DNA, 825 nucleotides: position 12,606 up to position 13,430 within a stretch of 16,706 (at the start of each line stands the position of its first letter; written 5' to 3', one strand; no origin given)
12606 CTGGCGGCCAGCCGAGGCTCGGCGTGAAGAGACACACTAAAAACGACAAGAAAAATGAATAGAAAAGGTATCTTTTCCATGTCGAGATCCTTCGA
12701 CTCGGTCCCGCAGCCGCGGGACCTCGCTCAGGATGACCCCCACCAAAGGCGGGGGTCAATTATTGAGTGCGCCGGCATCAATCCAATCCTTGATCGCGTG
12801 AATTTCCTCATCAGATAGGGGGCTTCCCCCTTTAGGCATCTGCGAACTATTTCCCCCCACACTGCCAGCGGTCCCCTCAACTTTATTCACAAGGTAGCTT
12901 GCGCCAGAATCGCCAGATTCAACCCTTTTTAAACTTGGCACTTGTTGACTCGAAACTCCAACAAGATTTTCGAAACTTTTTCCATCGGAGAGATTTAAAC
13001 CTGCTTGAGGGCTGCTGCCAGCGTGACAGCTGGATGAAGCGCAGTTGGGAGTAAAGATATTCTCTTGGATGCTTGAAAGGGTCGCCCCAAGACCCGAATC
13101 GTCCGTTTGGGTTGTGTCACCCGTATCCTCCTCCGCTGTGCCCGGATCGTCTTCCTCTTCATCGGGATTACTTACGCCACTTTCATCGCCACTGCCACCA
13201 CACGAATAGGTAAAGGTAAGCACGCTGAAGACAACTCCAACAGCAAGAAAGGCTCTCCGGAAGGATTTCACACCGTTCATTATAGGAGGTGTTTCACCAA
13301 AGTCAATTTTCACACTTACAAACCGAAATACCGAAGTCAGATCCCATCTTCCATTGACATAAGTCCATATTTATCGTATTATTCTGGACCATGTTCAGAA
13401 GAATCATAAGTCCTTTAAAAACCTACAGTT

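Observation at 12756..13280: Cytochrome-c-like lipoprotein with a CX4CH instead of CXXCH motif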

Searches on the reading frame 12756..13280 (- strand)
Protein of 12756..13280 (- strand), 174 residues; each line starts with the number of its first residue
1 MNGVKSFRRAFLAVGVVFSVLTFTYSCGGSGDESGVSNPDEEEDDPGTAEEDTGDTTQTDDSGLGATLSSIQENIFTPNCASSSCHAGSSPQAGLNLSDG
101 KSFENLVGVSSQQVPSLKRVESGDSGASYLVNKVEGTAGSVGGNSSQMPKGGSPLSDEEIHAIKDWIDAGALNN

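Call 4: search_protein_families(library=pfam, proteins=[window:12756-13280:-], max_evalue=1)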
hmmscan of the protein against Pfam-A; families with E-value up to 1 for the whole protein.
window:12756-13280:- (174 aa): 2 families
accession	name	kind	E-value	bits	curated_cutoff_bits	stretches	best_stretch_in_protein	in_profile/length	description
PF13442.11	Cytochrome_CBB3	-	0.0015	19.2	27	1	74-167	8-68/68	Cytochrome C oxidase, cbb3-type, subunit III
PF00034.26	Cytochrom_C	-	0.085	14.6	21.3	1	75-168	7-87/90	Cytochrome c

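Call 5: find_homologous_proteins(query=window:12756-13280:-)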
Query window:12756-13280:- (174 aa): 23 proteins with E <= 0.001 among 147 candidates.
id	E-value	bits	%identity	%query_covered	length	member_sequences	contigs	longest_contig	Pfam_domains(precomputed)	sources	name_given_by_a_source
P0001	1.4e-106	372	100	100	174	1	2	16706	-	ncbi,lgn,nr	ncbi:MAG: hypothetical protein HY538_09265 [Deltaproteobacteria bacterium]|nr:hypothetical protein [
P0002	5.1e-77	276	77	100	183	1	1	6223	-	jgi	jgi:hypothetical protein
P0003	3.0e-36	143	59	64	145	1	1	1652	-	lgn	-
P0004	3.1e-35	140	60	64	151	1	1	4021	-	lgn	-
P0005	3.5e-35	139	63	64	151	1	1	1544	-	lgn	-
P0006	1.1e-34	138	50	94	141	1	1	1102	-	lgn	-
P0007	1.5e-33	134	51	89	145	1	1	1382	-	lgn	-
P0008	2.6e-33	133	46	97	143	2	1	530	-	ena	-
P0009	2.4e-32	130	47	92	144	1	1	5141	-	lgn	-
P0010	8.3e-32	128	55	63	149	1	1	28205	-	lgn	-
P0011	1.2e-31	128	56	64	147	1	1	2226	-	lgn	-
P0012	2.7e-30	124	53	68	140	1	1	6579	-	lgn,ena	-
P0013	2.5e-29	120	55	64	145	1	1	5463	-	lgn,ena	-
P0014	4.4e-28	116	59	62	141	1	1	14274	-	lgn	-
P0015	1.2e-18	86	49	62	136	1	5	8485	-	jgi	jgi:hypothetical protein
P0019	9.0e-16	76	38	97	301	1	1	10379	-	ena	-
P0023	5.5e-6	44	33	63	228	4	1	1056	PF07635.17,PF13442.12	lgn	-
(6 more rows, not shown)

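Call 6: search_protein_families(library=ncbifam, proteins=[window:12756-13280:-], max_evalue=1)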
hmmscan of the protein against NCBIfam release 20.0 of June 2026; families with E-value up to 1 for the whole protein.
window:12756-13280:- (174 aa): 3 families
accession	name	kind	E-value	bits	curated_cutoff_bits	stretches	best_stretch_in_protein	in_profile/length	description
TIGR04494.1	c550_PedF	equivalog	0.00013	21.9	122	1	109-169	71-129/133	cytochrome c-550 PedF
NF047812.1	LIC11213_lipo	equivalog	0.016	15.3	100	1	66-122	38-92/118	LIC11213 family lipoprotein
NF058595.1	invert_tail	domain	0.027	14.8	37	1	8-38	53-83/113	lipo-invert putative C-terminal anchoring domain-containing protein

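Call 9: find_encoding_contigs(protein=P0010, flank=6000, max_places=2)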
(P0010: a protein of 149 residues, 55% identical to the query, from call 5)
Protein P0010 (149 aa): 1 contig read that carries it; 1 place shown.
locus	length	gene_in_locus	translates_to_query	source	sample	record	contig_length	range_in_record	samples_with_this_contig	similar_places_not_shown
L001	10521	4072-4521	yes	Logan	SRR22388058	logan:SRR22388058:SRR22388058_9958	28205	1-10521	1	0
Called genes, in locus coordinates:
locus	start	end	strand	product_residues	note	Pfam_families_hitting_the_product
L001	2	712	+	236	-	?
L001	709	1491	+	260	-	PF00535:Glycos_transf_2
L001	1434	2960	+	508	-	PF13231:PMT_2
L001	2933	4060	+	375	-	-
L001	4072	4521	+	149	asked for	-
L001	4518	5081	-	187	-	PF04264:YceI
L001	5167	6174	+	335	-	PF01791:DeoC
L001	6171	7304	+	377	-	PF00557:Peptidase_M24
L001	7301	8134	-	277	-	-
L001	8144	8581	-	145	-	PF04972:BON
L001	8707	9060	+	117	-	PF13828:DUF4190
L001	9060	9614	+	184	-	PF03602:Cons_hypoth95, PF02086:MethyltransfD12 (faint), PF13847:Methyltransf_31 (weak)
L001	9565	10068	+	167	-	PF01467:CTP_transf_like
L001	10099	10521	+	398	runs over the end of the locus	PF00155:Aminotran_1_2, PF01041:DegT_DnrJ_EryC1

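Call 10: find_encoding_contigs(protein=P0014, flank=6000, max_places=2)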
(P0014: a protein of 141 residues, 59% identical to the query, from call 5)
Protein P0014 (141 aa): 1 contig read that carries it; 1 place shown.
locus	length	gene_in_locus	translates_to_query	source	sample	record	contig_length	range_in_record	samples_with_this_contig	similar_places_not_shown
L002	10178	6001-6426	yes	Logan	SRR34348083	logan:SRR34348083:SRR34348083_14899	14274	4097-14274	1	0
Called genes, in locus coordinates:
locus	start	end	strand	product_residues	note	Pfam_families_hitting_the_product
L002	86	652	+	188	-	PF07638:Sigma70_ECF, PF04542:Sigma70_r2, PF08281:Sigma70_r4_2, PF04545:Sigma70_r4, PF22233:PhyR_sigma-like (weak), PF00196:GerE (weak)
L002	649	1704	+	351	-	PF04773:FecR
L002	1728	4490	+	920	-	PF13620:CarboxypepD_reg, PF13715:CarbopepD_reg_2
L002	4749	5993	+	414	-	PF19089:DUF5777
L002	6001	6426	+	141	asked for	-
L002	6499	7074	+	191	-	PF13473:Cupredoxin_1 (faint)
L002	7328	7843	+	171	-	-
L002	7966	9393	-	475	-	PF03553:Na_H_antiporter, PF03606:DcuC (weak)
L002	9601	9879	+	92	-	PF02583:Trns_repr_metal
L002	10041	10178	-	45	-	?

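Call 14: search_protein_families(library=pfam, proteins=[L001:2933-4060:+], max_evalue=0.01)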
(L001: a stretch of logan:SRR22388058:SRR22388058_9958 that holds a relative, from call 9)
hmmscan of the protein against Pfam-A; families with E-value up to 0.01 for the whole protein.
L001:2933-4060:+ (375 aa): 0 families

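Call 26: search_solved_structures(query=A1, max_evalue=1, show_alignments=2)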
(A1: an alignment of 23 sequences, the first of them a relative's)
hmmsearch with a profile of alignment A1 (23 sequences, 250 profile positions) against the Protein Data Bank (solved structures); distinct sequences matched with E-value up to 1: 7.
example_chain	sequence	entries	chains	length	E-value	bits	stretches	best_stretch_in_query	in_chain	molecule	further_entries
5mab_A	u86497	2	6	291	8.7e-07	31.9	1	50-145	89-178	FoxE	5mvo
3dmi_A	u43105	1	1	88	0.14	14.9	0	45-61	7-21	cytochrome c6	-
1cyi_A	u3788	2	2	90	0.31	13.7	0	114-144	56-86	CYTOCHROME C6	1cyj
9se7_T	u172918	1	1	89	0.33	13.7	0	114-144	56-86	Cytochrome c6, chloroplastic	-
4eid_A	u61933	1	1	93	0.37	13.5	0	111-144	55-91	Cytochrome c6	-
3dr0_A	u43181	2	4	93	0.54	12.9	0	113-144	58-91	Cytochrome c6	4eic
1pvx_A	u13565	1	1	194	0.55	12.9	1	13-97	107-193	PROTEIN (ENDO-1,4-BETA-XYLANASE)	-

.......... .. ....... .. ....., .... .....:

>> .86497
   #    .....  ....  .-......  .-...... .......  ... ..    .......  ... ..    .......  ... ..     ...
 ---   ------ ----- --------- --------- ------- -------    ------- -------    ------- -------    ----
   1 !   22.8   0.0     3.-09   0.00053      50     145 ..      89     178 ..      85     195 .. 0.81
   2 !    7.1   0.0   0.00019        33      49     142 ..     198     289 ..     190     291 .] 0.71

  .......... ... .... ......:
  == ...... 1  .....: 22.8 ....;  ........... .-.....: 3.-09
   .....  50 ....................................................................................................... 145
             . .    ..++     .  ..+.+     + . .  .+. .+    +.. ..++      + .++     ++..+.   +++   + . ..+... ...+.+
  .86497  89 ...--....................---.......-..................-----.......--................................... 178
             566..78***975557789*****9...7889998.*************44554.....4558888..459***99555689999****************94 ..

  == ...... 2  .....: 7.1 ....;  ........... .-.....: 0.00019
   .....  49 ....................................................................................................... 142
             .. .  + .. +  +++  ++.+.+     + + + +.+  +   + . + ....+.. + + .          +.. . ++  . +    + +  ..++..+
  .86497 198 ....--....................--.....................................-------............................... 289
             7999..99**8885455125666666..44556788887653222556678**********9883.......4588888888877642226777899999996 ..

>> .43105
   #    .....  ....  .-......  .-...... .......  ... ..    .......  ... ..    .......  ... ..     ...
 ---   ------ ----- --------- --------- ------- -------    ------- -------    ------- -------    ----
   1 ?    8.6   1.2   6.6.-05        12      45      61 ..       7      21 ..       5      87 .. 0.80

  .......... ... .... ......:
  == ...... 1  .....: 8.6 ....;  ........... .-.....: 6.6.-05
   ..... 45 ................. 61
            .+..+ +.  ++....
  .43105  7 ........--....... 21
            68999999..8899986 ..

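Call 32: search_protein_representatives(alignment_id=A1)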
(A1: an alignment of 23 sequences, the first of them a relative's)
Query: 23 sequences, 250 profile positions. Proteins with E-value up to 0.001 (for the whole library): 32135; up to 1e-10: 13192; up to 1e-30: 1153. The best 150 are listed.
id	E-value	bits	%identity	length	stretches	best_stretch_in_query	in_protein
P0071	7.6e-188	638.2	-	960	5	33-144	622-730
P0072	1.6e-140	483.2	-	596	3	3-234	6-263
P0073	4.9e-139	478.3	-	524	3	3-248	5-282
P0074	9.8e-139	477.3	-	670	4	38-145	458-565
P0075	7.7e-138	474.4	-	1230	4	6-249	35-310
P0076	2.1e-136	469.7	-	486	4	32-138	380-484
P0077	1.4e-126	437.5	-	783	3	5-247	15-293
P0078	1.5e-126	437.4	-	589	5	36-146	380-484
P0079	6.8e-123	425.4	-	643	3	6-247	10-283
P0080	2.8e-118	410.3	-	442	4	35-138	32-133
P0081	5.2e-117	406.1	-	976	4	5-234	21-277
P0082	5.0e-113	393.1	-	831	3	4-247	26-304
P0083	3.9e-112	390.2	-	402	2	3-240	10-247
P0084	8.8e-112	389.0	-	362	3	4-143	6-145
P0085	1.1e-110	385.4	-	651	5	40-146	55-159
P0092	4.8e-95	334.2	-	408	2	4-247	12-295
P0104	5.5e-82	291.4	-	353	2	31-175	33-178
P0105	8.1e-82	290.9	-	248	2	5-141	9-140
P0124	1.6e-69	250.6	-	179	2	38-142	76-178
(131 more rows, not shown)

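Call 34: predict_structure(alignment_id=A1)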
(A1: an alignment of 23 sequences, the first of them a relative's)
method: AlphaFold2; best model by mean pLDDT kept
length: 174 residues; sequences in the alignment: 23
mean_pLDDT: 74.3   pTM: 0.60
mean pLDDT of the five models: 74.3, 73.6, 72.7, 71.8, 71.6
residues with pLDDT >= 90: 67; 70-90: 30; 50-70: 54; < 50: 23
segments of 3 or more residues with pLDDT < 50: 1-4, 10-18
pLDDT, mean of each block of 10 residues (from residue 1): 49 49 51 53 56 53 82 85 61 70 91 94 97 94 86 90 96 93
secondary structure, 60 per line:
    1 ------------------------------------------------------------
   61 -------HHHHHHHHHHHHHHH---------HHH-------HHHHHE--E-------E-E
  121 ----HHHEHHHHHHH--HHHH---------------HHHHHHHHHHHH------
elements in order: H68-82 H102-106 H129-135 H138-141 H157-168

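Call 38: fold_search(model_id=the predicted structure, library=pdb)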
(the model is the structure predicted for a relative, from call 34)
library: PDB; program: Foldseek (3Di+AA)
matches with E <= 10: 4; with E <= 0.001: 0
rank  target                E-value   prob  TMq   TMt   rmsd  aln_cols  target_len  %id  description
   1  5mab_C                4.8e+00  0.02  0.23  0.17  14.5       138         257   18  FoxE P3121 crystal structure of Rhodopseudomonas ferrooxidans SW2 putative iron oxidase (released 2017-12-20)
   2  4lji_B                5.2e+00  0.04  0.26  0.32   6.9       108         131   18  Crystal structure at 1.5 angstrom resolution of the PsbV2 cytochrome from the cyanobacterium thermosynechococcus elong (released 2013-08-28)
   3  5mab_A                5.2e+00  0.01  0.19  0.14  14.2       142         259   19  FoxE P3121 crystal structure of Rhodopseudomonas ferrooxidans SW2 putative iron oxidase (released 2017-12-20)
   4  4pw9_B                7.8e+00  0.03  0.15  0.28   5.0        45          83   22  Crystal structure of the electron-transfer complex formed between a sulfite dehydrogenase and a c-type cytochrome from (released 2015-06-03)

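Call 41: find_encoding_contigs(protein=P0002, flank=5000, max_places=1)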
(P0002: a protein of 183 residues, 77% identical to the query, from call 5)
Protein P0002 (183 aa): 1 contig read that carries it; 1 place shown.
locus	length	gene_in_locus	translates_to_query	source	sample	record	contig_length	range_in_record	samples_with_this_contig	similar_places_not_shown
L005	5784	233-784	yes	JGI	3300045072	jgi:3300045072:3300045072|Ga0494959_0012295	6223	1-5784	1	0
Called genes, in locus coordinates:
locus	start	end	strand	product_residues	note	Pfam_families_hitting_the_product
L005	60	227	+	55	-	-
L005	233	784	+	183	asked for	-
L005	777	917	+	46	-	-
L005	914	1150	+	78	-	-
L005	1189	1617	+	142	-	-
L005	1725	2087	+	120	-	PF21157:DksA_N, PF01258:zf-dskA_traR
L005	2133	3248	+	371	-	PF13185:GAF_2, PF01590:GAF, PF13492:GAF_3, PF01590:GAF, PF13185:GAF_2, PF13492:GAF_3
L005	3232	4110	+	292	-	PF00483:NTP_transferase, PF12804:NTP_transf_3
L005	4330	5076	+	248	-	PF01555:N6_N4_Mtase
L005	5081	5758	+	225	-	PF15515:MvaI_BcnI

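Call 42: find_encoding_contigs(protein=P0012, flank=5000, max_places=1)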
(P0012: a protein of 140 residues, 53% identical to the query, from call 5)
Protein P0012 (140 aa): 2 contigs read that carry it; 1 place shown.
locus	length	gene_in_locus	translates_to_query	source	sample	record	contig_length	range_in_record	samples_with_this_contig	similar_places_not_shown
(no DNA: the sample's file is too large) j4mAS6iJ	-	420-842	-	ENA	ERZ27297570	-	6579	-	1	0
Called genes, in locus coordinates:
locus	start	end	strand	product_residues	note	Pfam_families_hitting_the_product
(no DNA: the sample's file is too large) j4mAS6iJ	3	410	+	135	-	?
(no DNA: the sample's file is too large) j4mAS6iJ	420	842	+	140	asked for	-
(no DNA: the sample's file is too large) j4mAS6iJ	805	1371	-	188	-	PF04264:YceI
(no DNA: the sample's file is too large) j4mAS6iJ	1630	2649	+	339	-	PF05593:RHS_repeat (faint)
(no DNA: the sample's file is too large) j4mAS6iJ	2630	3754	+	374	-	-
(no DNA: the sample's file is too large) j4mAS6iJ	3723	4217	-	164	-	PF00383:dCMP_cyt_deam_1, PF14437:MafB19-deam, PF14439:Bd3614-deam (weak)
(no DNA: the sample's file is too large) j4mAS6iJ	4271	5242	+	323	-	PF02195:ParB_N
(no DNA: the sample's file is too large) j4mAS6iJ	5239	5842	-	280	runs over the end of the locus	PF01436:NHL (faint)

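Call 43: find_encoding_contigs(protein=P0019, flank=6000, max_places=1)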
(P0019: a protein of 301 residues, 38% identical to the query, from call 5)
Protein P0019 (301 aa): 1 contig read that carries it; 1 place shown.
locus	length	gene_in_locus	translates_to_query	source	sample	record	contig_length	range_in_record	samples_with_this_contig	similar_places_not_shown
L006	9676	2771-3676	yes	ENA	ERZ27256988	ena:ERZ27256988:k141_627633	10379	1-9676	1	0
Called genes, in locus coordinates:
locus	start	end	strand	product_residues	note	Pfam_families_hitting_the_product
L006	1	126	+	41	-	?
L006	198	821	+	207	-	PF02517:Rce1-like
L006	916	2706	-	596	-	PF17957:Big_7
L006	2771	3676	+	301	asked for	-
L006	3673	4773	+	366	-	-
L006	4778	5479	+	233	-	PF09694:Gcw_chp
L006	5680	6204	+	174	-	PF07638:Sigma70_ECF, PF04542:Sigma70_r2, PF08281:Sigma70_r4_2, PF04545:Sigma70_r4, PF13936:HTH_38 (faint)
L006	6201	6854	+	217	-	PF13490:zf-HC2 (weak)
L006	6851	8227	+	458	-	PF00082:Peptidase_S8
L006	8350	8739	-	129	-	PF06078:DUF937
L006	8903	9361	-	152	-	PF00582:Usp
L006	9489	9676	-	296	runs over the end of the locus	?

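Call 64: search_protein_families(library=pfam, alignment_id=A1, max_evalue=0.01)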
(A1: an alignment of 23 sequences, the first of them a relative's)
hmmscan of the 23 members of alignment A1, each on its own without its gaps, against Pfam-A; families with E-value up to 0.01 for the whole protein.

A. member 1, P0001 (174 aa): 1 family
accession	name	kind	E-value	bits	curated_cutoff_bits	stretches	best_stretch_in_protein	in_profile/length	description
PF13442.11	Cytochrome_CBB3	-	0.0015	19.2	27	1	74-167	8-68/68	Cytochrome C oxidase, cbb3-type, subunit III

B. families by the number of members that match (of 23 scanned): 6 families
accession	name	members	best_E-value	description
PF13442.11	Cytochrome_CBB3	6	4.8e-08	Cytochrome C oxidase, cbb3-type, subunit III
PF07635.16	PSCyt1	5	7.1e-10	Planctomycete cytochrome C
PF13205.12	Big_5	1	0.0002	Bacterial Ig-like domain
PF06934.16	CTI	1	0.0014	Fatty acid cis/trans isomerase (CTI)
PF00034.26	Cytochrom_C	1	0.0042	Cytochrome c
PF04234.18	CopC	1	0.0085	CopC domain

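Call 65: search_protein_families(library=pfam, proteins=[P0076, P0078, P0080, P0083, P0092, P0104, P0105, P0124, P0071, L002:4749-5990:+], max_evalue=0.001)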
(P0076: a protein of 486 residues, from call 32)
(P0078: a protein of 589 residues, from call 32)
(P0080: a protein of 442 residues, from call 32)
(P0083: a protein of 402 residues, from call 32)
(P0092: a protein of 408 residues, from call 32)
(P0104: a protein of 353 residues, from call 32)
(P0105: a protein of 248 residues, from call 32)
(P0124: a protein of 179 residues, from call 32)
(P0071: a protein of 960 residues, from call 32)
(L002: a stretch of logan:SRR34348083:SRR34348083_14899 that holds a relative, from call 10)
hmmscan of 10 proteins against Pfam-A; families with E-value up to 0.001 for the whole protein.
P0076 (486 aa): 3 families
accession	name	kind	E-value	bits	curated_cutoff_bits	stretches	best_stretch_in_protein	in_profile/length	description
PF13442.11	Cytochrome_CBB3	-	3.4e-11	43.8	27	0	183-271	8-68/68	Cytochrome C oxidase, cbb3-type, subunit III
PF07635.16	PSCyt1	-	9.4e-11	42.6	22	0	193-253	3-56/59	Planctomycete cytochrome C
PF00034.26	Cytochrom_C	-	8.8e-05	24.2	21.3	0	183-274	6-89/90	Cytochrome c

P0078 (589 aa): 3 families
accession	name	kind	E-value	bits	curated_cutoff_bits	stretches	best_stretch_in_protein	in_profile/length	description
PF13442.11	Cytochrome_CBB3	-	1.2e-13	51.6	27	0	46-139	2-68/68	Cytochrome C oxidase, cbb3-type, subunit III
PF07635.16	PSCyt1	-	1e-11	45.7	22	0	400-458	3-56/59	Planctomycete cytochrome C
PF00034.26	Cytochrom_C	-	6.3e-08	34.3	21.3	0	165-256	9-87/90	Cytochrome c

P0080 (442 aa): 3 families
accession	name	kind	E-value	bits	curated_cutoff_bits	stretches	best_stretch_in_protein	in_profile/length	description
PF07635.16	PSCyt1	-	4.6e-18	66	22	0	159-214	3-56/59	Planctomycete cytochrome C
PF13442.11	Cytochrome_CBB3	-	3e-09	37.5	27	0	356-438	8-68/68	Cytochrome C oxidase, cbb3-type, subunit III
PF00034.26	Cytochrom_C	-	4.7e-09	37.9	21.3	1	355-441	5-89/90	Cytochrome c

P0083 (402 aa): 1 family
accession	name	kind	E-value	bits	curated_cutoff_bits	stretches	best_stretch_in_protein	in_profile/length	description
PF07635.16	PSCyt1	-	0.00013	23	22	0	317-370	3-49/59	Planctomycete cytochrome C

P0092 (408 aa): 1 family
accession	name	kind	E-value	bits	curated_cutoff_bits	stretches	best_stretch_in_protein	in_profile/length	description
PF13205.12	Big_5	-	4.1e-05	24.7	23.6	1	161-274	3-100/105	Bacterial Ig-like domain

P0104 (353 aa): 1 family
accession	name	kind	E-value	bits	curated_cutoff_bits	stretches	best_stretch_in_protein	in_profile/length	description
PF17963.7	Big_9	-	2.6e-05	25.4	23.6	1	152-245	3-88/89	Bacterial Ig domain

P0105 (248 aa): 1 family
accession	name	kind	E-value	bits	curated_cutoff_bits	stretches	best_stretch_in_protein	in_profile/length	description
PF07635.16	PSCyt1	-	6.1e-06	27.2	22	0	57-120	3-58/59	Planctomycete cytochrome C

P0124 (179 aa): 1 family
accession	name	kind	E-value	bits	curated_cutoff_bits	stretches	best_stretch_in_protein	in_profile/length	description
PF07635.16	PSCyt1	-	7.6e-08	33.3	22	0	5-51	12-56/59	Planctomycete cytochrome C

P0071 (960 aa): 3 families
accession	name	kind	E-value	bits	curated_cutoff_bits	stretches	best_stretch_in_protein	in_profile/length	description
PF07452.17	CHRD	-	3.8e-73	244.3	24.1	3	169-274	3-117/117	CHRD domain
PF07635.16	PSCyt1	-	6e-10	40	22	0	752-804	1-46/59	Planctomycete cytochrome C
PF22926.2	C1-like_CT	-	0.00062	20.1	25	0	412-424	7-19/43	C1 domain-like, C-terminal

L002:4749-5990:+ (414 aa): 1 family
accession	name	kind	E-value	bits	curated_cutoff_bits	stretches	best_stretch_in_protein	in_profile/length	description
PF19089.6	DUF5777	-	2.9e-41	141.8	23.1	1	159-411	1-246/247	Membrane bound beta barrel domain (DUF5777)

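Call 77: find_homologous_proteins(query=L002:4749-5990:+)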
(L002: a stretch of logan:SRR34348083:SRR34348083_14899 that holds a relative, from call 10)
Query L002:4749-5990:+ (414 aa): 377 proteins with E <= 0.001 among 6349 candidates; the best 120 are listed.
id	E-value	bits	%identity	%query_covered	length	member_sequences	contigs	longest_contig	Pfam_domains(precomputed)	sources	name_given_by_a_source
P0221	1.9e-280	948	100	100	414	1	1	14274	PF19089.7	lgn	-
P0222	6.2e-206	702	76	93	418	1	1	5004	PF19089.7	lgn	-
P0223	8.6e-204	695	74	97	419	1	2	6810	PF19089.7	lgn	-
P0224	1.3e-201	688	73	99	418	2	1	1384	PF19089.7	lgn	-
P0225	4.4e-200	683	75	94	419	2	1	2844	PF19089.7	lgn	-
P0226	3.7e-198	677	73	95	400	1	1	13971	PF19089.7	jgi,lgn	-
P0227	1.6e-197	674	70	100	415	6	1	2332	PF19089.7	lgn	-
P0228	4.6e-197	673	73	93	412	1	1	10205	PF19089.7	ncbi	-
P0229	2.1e-196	671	74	93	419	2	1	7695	PF19089.7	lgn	-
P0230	3.3e-196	670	71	97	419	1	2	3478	PF19089.7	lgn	-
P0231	2.3e-194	664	73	94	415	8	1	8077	PF19089.7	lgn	-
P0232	5.1e-193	660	72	93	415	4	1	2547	PF19089.7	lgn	-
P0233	2.8e-180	618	67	98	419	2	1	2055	PF19089.7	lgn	-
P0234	3.1e-179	614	69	91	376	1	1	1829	PF19089.7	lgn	-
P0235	3.4e-179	614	66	96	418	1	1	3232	PF19089.7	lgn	-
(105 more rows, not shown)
